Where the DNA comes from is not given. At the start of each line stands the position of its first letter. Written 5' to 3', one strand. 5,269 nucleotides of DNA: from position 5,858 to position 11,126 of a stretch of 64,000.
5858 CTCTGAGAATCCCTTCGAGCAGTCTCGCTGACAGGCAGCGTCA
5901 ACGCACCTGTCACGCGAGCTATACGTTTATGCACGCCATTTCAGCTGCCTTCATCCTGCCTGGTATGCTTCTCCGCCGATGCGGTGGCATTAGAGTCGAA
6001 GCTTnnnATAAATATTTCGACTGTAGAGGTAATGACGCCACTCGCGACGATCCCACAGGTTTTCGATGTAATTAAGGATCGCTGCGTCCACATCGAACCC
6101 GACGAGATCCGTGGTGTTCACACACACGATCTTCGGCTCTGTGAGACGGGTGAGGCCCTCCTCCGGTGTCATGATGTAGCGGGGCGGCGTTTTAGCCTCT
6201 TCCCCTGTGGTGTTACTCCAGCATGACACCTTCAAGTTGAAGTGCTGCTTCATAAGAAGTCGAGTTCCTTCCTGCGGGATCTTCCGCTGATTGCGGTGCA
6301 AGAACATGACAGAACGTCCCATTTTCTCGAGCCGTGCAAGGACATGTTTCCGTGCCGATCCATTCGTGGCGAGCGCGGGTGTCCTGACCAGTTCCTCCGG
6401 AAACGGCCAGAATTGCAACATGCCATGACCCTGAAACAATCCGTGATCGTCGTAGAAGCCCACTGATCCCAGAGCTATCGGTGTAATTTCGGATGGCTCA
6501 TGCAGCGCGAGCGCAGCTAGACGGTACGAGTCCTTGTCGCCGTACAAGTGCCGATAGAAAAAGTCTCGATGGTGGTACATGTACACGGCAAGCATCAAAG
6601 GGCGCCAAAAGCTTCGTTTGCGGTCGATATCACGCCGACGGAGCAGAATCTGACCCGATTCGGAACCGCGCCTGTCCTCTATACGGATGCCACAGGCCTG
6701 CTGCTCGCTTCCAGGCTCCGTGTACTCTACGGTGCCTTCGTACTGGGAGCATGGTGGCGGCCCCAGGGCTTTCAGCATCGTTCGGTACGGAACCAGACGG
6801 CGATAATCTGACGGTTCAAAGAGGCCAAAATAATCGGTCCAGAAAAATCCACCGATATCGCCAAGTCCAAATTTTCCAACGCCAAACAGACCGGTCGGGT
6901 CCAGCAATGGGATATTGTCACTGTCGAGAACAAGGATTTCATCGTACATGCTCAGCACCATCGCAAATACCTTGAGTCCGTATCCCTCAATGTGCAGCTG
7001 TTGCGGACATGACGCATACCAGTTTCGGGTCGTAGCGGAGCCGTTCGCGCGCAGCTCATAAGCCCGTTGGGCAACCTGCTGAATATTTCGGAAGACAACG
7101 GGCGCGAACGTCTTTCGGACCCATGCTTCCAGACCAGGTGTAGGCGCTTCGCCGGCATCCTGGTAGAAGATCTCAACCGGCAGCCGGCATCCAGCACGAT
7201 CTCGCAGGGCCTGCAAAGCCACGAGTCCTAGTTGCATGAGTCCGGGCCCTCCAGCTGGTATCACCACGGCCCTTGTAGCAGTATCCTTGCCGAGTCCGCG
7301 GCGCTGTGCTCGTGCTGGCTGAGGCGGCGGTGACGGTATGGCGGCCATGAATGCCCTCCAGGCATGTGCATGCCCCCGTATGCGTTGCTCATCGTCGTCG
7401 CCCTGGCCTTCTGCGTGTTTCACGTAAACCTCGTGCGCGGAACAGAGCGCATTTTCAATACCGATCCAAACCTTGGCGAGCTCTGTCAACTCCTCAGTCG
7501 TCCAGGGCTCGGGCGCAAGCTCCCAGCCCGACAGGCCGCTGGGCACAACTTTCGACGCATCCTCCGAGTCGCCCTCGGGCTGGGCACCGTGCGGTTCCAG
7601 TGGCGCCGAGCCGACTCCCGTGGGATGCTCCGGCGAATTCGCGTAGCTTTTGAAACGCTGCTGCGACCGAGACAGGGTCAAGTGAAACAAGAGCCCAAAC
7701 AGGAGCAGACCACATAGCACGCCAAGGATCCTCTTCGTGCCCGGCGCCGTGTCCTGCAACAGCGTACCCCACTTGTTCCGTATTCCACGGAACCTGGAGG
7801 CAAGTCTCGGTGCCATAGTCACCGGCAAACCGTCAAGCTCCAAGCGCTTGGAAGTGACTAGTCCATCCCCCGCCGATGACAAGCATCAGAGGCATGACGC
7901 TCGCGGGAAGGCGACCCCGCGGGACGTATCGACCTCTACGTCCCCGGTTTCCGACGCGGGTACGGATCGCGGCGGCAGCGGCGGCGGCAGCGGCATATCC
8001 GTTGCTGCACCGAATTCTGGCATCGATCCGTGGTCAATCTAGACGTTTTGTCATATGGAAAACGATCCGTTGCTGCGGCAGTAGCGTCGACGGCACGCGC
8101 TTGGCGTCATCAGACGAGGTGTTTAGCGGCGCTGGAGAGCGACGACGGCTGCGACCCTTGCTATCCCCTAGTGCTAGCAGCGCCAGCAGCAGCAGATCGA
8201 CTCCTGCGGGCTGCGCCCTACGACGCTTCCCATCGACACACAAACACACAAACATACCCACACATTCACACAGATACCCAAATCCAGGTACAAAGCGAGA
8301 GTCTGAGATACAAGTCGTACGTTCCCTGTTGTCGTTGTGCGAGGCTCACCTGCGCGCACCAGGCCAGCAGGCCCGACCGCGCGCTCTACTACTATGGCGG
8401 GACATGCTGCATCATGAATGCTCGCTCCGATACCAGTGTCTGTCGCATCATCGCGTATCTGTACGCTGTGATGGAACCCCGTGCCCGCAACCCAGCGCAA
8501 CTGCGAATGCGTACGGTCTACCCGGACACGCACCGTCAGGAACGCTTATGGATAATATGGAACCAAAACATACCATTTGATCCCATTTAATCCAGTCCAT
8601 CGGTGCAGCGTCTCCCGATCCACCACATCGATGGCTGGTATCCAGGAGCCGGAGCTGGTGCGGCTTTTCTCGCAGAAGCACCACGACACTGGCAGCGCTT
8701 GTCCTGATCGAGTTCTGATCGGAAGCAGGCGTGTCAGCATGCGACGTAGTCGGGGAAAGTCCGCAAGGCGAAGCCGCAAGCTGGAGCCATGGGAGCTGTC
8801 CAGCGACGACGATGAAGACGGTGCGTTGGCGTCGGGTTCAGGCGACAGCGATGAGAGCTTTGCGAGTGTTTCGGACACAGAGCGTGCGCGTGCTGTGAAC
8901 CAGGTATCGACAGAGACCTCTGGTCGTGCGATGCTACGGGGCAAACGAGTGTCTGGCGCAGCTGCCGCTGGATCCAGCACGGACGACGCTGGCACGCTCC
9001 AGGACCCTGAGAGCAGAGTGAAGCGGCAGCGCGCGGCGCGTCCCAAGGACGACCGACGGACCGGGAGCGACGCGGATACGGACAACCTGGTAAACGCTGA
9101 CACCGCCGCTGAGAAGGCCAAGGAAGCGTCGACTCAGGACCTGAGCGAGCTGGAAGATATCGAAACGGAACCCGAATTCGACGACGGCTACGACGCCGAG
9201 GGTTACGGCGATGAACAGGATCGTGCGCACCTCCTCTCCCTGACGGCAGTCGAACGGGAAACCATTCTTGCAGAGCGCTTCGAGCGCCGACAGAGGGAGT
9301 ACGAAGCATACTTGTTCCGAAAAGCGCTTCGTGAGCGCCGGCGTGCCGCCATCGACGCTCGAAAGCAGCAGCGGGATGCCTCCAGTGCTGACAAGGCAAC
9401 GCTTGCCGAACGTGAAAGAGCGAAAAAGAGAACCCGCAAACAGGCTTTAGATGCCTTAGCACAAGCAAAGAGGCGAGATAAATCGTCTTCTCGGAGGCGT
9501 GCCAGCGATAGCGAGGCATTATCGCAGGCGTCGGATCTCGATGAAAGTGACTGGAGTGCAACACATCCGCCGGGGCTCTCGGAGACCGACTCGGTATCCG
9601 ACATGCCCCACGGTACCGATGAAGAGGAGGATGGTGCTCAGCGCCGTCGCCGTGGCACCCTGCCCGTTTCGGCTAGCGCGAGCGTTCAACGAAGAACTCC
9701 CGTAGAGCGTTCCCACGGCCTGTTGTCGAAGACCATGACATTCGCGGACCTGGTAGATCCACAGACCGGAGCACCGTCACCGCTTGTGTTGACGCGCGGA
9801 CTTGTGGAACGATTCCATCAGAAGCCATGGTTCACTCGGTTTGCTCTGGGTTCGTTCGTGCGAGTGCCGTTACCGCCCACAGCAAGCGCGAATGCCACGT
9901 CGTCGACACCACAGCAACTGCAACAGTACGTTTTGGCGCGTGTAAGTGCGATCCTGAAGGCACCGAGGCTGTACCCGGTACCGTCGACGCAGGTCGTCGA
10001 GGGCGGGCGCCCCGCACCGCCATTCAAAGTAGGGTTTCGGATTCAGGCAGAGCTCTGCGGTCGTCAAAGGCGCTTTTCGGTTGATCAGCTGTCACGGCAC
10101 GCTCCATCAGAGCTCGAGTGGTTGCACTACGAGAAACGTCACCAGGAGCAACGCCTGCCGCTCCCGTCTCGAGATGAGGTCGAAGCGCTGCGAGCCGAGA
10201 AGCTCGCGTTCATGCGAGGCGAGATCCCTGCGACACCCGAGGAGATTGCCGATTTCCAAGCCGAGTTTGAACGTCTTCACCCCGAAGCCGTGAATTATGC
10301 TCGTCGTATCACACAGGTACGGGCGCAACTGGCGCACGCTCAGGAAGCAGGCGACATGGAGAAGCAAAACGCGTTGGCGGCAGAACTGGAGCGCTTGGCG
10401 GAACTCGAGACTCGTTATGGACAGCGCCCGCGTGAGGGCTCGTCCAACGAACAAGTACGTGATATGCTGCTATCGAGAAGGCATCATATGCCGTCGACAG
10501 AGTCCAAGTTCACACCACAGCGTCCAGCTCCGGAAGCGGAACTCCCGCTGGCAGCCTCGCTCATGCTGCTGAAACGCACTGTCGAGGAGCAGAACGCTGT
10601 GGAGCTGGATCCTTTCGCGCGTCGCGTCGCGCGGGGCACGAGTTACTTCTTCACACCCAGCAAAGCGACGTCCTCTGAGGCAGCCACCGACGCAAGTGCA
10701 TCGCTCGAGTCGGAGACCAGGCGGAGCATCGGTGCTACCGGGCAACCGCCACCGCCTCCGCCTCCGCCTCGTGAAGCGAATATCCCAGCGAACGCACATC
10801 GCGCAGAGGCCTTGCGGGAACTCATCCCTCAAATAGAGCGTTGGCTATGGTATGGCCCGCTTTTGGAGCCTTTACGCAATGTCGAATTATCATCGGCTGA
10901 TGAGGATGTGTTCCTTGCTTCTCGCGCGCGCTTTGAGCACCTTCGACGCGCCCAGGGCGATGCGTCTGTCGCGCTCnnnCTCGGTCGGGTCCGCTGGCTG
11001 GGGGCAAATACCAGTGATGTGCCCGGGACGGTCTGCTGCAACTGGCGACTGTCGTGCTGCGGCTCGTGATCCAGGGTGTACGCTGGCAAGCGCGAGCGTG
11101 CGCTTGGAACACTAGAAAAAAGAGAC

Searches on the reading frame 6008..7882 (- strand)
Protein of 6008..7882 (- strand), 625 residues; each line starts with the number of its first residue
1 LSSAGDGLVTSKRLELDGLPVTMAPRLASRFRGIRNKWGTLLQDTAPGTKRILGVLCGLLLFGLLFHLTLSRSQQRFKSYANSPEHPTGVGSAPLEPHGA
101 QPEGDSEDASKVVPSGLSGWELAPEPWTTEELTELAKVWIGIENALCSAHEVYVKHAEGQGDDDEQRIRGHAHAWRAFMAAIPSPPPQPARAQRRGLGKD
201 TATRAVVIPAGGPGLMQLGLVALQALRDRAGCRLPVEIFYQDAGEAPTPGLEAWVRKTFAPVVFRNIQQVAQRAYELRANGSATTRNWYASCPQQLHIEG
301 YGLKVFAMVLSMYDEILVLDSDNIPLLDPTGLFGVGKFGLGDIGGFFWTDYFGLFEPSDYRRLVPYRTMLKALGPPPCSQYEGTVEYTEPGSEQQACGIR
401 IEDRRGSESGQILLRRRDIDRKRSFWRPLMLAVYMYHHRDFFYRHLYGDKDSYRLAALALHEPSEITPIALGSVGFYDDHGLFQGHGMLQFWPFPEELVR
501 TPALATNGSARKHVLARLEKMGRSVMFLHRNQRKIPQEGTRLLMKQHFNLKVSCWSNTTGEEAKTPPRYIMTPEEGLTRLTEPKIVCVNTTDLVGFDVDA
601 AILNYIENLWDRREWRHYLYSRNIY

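Call 49: search_protein_families(library=pfam, proteins=[window:6008-7882:-], max_evalue=0.00001)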
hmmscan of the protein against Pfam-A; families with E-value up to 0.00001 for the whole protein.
window:6008-7882:- (625 aa): 1 family
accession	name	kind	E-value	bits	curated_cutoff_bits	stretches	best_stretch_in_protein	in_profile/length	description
PF11051.14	Mannosyl_trans3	-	6e-17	62.4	22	1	206-490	4-271/273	Mannosyltransferase putative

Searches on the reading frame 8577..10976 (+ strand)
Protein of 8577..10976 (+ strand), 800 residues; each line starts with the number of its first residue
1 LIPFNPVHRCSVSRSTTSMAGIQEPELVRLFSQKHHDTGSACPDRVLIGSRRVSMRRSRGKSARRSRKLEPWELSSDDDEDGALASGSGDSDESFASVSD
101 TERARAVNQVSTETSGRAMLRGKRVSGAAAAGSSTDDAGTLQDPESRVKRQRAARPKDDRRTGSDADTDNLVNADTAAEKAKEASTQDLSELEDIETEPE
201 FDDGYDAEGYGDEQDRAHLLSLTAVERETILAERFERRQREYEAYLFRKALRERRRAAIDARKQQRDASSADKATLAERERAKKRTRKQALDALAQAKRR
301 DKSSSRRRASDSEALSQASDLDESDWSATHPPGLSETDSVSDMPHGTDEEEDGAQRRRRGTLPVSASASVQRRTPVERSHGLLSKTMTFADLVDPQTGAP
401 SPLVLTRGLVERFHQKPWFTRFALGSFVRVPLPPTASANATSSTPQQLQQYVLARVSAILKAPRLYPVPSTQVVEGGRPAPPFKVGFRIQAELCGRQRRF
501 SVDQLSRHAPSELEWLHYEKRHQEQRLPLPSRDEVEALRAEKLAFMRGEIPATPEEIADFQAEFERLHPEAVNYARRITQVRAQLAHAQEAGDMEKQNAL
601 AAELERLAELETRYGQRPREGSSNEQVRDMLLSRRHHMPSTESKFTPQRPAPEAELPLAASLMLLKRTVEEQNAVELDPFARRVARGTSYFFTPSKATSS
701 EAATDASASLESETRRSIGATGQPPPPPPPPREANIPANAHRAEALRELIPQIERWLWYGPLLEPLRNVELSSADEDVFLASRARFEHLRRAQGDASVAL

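Call 49: search_protein_families(library=pfam, proteins=[window:8577-10976:+], max_evalue=0.00001)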
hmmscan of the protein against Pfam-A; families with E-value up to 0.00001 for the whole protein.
window:8577-10976:+ (800 aa): 1 family
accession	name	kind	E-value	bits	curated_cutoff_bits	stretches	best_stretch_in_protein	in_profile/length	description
PF03126.23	Plus-3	-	1.7e-06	28.9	27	1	404-521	6-107/109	Plus-3 domain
